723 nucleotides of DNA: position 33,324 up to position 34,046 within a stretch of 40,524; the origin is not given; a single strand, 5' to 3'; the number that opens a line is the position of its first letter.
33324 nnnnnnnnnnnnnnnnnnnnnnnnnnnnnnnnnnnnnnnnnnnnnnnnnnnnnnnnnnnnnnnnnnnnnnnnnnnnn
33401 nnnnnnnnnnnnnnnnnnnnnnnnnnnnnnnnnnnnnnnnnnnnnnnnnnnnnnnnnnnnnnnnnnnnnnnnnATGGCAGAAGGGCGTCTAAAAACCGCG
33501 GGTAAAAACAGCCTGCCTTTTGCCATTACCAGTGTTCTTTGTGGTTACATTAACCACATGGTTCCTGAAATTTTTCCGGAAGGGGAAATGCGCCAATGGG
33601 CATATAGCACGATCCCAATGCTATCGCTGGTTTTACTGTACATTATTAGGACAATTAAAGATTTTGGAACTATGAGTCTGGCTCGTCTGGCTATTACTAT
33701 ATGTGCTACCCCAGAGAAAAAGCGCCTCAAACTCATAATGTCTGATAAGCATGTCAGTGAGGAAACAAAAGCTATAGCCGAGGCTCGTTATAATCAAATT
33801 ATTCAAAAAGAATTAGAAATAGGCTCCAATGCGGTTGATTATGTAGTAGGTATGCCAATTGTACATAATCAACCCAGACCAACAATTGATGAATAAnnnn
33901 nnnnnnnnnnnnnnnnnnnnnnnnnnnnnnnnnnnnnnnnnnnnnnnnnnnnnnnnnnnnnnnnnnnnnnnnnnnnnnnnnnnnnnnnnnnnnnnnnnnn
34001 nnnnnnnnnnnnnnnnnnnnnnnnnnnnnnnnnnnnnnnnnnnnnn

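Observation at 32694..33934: Unrecognised three-gene cassette in the rexAB slot of the immunity region: candidate lysogen-expressed exclusion or abortive-infection module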

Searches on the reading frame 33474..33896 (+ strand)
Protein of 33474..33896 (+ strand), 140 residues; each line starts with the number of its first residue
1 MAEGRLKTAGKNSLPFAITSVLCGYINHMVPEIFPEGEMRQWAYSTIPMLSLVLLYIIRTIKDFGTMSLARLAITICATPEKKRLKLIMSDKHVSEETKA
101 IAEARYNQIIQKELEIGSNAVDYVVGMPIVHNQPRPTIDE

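Call 4: search_protein_families(library=pfam, proteins=[window:33474-33896:+], max_evalue=1)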
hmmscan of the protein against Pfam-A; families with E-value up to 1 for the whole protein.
window:33474-33896:+ (140 aa): 0 families

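Call 5: search_protein_families(library=phrogs, proteins=[window:33474-33896:+], max_evalue=1)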
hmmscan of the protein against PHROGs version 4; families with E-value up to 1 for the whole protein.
window:33474-33896:+ (140 aa): 1 family
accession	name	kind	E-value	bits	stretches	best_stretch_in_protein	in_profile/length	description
phrog_9118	-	unknown function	0.13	13.7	1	77-116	71-110/143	-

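Call 6: search_protein_families(library=padloc, proteins=[window:33474-33896:+], max_evalue=1)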
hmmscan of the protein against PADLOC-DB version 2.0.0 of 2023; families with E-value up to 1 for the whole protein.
window:33474-33896:+ (140 aa): 1 family
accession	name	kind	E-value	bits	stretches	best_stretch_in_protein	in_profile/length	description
PDLC00937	Cas3d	-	0.0023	15.2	1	53-132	164-243/357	"CRISPR-associated helicase Cas3, subtype CYANO"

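Call 7: search_protein_families(library=ncbifam, proteins=[window:33474-33896:+], max_evalue=1)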
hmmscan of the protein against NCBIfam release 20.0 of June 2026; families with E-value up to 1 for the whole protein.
window:33474-33896:+ (140 aa): 1 family
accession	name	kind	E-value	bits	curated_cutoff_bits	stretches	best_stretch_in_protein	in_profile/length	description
TIGR03158.1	cas3_cyano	exception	0.0088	15.2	69.1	1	53-132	164-243/357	type I-D CRISPR-associated helicase Cas3'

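Call 15: find_homologous_proteins(query=window:33474-33896:+, max_evalue=0.01)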
Query window:33474-33896:+ (140 aa): 5 proteins with E <= 0.01 among 24 candidates.
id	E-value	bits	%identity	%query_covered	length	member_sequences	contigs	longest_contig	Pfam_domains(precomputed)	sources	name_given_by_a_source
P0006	3.8e-85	301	99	100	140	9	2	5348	-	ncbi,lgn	ncbi:hypothetical protein ABOI87_004907 [Escherichia coli]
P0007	1.8e-41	159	55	97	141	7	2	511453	-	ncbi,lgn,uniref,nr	ncbi:hypothetical protein [Klebsiella quasipneumoniae]|uniref:hypothetical protein n=1 Tax=Klebsiell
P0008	6.6e-41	157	54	97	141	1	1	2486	-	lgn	-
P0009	5.8e-37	145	84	59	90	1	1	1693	-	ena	-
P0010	6.4e-10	57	62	35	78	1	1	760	-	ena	-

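Call 30: search_solved_structures(query=A3, max_evalue=10, show_alignments=1)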
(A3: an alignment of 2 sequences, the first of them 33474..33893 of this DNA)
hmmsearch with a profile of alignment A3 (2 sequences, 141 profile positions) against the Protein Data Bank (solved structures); distinct sequences matched with E-value up to 10: 0.

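Call 54: find_related_loci(query=A3, collection=viral_contigs, flank=5000)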
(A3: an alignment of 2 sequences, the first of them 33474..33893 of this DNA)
Query A3 (140 aa) in viral_contigs; peptide patterns used: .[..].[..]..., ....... (x = any residue, [..] = any of these).
156 stretches matched a pattern; 9 encode a relative of the query (tblastn E <= 1e-3); 9 distinct loci.
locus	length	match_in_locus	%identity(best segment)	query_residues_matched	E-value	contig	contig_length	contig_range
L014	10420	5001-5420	100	1-140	1e-94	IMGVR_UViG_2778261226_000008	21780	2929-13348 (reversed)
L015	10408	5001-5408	49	1-136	6e-46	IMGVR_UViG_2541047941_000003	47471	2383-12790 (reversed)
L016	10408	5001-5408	49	1-136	2e-45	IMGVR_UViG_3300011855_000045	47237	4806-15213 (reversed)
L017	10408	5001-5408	49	1-136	5e-45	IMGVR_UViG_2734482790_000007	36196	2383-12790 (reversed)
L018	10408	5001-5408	49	1-136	5e-45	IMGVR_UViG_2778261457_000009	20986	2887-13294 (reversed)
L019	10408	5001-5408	48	1-136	2e-44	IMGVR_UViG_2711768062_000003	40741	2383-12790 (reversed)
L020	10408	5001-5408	48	1-136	2e-44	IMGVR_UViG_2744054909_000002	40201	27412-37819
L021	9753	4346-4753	48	1-136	2e-44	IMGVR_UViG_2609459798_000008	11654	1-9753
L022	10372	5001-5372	50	1-124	6e-42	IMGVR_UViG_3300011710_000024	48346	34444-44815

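Call 69: find_related_loci(query=A12, collection=genome_contigs, flank=5000)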
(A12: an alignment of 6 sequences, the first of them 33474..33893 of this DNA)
Query A12 (140 aa) in genome_contigs; peptide patterns used: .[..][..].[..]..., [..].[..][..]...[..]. (x = any residue, [..] = any of these).
29 stretches matched a pattern, but none encodes a relative of the query by tblastn (E <= 1e-3).

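Call 84: search_dna_similar(query=window:33474-33893:+, collection=phages, mode=protein, max_evalue=0.01, max_rows=30)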
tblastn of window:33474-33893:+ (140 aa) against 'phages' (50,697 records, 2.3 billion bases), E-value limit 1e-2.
Records with a match: 1; places in all: 1; records where one place covers at least 80% of the query: 1.
Best place of each record, by identity: <60% 1.
By first word of the organism name: Escherichia 1.
By host as written in the record: Escherichia coli 1.
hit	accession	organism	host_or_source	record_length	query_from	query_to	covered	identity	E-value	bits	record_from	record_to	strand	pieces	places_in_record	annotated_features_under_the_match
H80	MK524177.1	Escherichia phage PHB10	Escherichia coli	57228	1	136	97%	46.3%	1e-32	126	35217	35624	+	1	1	hypothetical protein (x2)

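Call 95: predict_structure(alignment_id=A15)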
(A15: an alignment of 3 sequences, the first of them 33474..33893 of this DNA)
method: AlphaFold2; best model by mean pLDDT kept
length: 140 residues; sequences in the alignment: 3
mean_pLDDT: 70.2   pTM: 0.54
mean pLDDT of the five models: 70.2, 65.3, 62.2, 56.1, 54.3
residues with pLDDT >= 90: 0; 70-90: 85; 50-70: 35; < 50: 20
segments of 3 or more residues with pLDDT < 50: 1-10, 131-140
pLDDT, mean of each block of 10 residues (from residue 1): 41 70 79 80 81 74 58 70 83 86 85 73 60 43
secondary structure, 60 per line:
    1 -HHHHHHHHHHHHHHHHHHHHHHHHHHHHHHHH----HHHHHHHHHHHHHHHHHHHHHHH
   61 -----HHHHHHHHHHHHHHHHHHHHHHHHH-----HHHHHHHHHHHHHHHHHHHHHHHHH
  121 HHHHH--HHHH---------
elements in order: H2-33 H38-60 H66-90 H96-125 H128-131

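Call 102: fold_search(model_id=the predicted structure, library=viral)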
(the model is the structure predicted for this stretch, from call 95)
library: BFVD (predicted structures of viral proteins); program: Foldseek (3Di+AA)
matches with E <= 10: 482; with E <= 0.001: 0
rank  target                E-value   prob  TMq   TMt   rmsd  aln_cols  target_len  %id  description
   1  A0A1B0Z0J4            1.1e-01  0.97  0.37  0.45   6.7       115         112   11  (no name in the UniProt tables at hand)
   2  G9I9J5                1.3e-01  0.96  0.41  0.20   7.2       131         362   13  (no name in the UniProt tables at hand)
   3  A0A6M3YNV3            3.9e-01  0.47  0.27  0.15  10.2       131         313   15  Uncharacterized protein [Picornavirales sp.]
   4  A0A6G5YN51            4.8e-01  0.41  0.28  0.27  13.2       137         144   12  (no name in the UniProt tables at hand)
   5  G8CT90                5.3e-01  0.63  0.35  0.40   8.2       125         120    8  (no name in the UniProt tables at hand)
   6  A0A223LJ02            5.6e-01  0.30  0.27  0.12  14.2       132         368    8  Uncharacterized protein [Erwinia phage vB_EamM_Joad]
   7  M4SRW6                5.9e-01  0.85  0.30  0.47   8.4        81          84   17  (no name in the UniProt tables at hand)
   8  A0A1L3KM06            7.6e-01  0.41  0.26  0.11   9.5       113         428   13  (no name in the UniProt tables at hand)
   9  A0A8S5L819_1          8.0e-01  0.47  0.33  0.05  19.4       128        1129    9  Minor tail protein [Siphoviridae sp. ctDmQ3]
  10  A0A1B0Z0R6            8.4e-01  0.28  0.30  0.29  10.2       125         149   10  (no name in the UniProt tables at hand)
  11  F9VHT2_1              8.9e-01  0.28  0.30  0.08  10.7       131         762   14  (no name in the UniProt tables at hand)
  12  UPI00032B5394         8.9e-01  0.20  0.24  0.23  23.5       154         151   10  (no name look-up for this kind of identifier)
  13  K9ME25                9.3e-01  0.23  0.25  0.23   8.6       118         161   16  (no name in the UniProt tables at hand)
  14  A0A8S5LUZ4            9.8e-01  0.47  0.39  0.28   7.3       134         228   12  Uncharacterized protein [Siphoviridae sp. ctMsr1]
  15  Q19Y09                9.8e-01  0.41  0.36  0.35   9.2       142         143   10  Membrane protein [Mycobacterium phage Wildcat]
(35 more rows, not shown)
